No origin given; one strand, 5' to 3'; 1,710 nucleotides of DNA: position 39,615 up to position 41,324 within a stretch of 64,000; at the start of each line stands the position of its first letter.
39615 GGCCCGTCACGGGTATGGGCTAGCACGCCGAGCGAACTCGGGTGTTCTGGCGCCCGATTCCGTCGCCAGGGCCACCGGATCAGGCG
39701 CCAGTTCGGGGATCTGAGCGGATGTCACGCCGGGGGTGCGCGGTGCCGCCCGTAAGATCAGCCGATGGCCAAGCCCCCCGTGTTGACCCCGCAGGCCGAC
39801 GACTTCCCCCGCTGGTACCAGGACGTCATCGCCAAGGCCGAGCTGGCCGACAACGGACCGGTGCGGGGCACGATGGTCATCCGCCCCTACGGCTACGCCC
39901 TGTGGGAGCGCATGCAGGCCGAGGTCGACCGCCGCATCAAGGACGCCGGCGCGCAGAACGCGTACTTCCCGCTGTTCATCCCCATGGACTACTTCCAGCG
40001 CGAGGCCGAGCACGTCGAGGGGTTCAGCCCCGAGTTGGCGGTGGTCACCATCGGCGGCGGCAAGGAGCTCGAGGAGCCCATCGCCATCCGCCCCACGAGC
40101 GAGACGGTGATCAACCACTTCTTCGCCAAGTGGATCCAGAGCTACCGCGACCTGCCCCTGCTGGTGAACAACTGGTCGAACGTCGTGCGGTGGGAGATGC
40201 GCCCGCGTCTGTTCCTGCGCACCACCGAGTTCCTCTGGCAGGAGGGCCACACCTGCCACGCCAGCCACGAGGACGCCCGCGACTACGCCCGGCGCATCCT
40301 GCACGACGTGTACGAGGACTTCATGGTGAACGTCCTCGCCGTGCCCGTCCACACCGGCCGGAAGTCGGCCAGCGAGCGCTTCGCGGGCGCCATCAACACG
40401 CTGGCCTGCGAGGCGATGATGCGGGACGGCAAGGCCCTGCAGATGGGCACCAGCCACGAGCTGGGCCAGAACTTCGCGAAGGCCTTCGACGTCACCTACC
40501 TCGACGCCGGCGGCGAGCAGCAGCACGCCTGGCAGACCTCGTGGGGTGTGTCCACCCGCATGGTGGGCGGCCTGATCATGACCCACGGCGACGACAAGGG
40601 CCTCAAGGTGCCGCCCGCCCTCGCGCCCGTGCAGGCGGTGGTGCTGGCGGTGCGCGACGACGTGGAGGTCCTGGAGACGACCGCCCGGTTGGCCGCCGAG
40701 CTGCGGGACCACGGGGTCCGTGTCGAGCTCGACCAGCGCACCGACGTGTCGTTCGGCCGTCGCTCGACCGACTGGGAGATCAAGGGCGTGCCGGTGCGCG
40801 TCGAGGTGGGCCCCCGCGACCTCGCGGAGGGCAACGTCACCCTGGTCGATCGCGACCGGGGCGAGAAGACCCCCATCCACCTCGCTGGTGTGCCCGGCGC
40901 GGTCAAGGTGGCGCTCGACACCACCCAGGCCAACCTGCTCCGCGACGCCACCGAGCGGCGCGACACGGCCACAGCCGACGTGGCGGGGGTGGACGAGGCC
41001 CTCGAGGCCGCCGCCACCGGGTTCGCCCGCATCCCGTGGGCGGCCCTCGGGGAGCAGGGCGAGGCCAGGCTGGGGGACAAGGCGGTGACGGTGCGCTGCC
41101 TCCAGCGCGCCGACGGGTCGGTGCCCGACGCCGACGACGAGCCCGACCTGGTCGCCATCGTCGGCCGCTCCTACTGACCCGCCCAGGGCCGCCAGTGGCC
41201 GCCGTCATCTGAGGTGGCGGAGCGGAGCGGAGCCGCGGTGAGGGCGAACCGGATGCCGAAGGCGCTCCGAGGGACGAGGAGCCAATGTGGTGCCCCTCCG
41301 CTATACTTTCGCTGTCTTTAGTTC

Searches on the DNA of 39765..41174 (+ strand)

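Call 69: search_with_rna_model(model_id=R1, sources=[L071, L072, L073, L062, L063, L064, L066, L068, L069], max_evalue=0.1)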
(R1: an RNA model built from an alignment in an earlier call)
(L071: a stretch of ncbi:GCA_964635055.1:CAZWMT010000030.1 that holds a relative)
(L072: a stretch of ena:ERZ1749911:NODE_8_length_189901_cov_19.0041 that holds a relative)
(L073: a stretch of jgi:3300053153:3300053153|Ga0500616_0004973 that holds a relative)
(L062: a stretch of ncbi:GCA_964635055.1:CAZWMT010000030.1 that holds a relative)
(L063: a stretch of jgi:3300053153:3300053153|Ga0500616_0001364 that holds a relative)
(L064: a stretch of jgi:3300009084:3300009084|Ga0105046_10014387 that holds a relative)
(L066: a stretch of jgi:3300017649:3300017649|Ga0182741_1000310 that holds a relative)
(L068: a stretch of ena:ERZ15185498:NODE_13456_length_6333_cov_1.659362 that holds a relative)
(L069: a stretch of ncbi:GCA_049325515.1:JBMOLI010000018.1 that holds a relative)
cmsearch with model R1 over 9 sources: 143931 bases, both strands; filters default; matches with E-value up to 0.1: 8.
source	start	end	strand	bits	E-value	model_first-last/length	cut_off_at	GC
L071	11445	11530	-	93.2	1e-18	1-86/86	no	0.71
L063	11064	11149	+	87.7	1.7e-17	1-86/86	no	0.69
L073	6403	6490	-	78.1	2e-15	1-86/86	no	0.74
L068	5817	5902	-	68.7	2.3e-13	1-86/86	no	0.73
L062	7373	7454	+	50.2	2.6e-09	1-86/86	no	0.71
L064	4936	5023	+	45.2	3.2e-08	1-86/86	no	0.72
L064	3349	3431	+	21.3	0.0055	1-86/86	no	0.75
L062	5707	5791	+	16.6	0.057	1-86/86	no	0.73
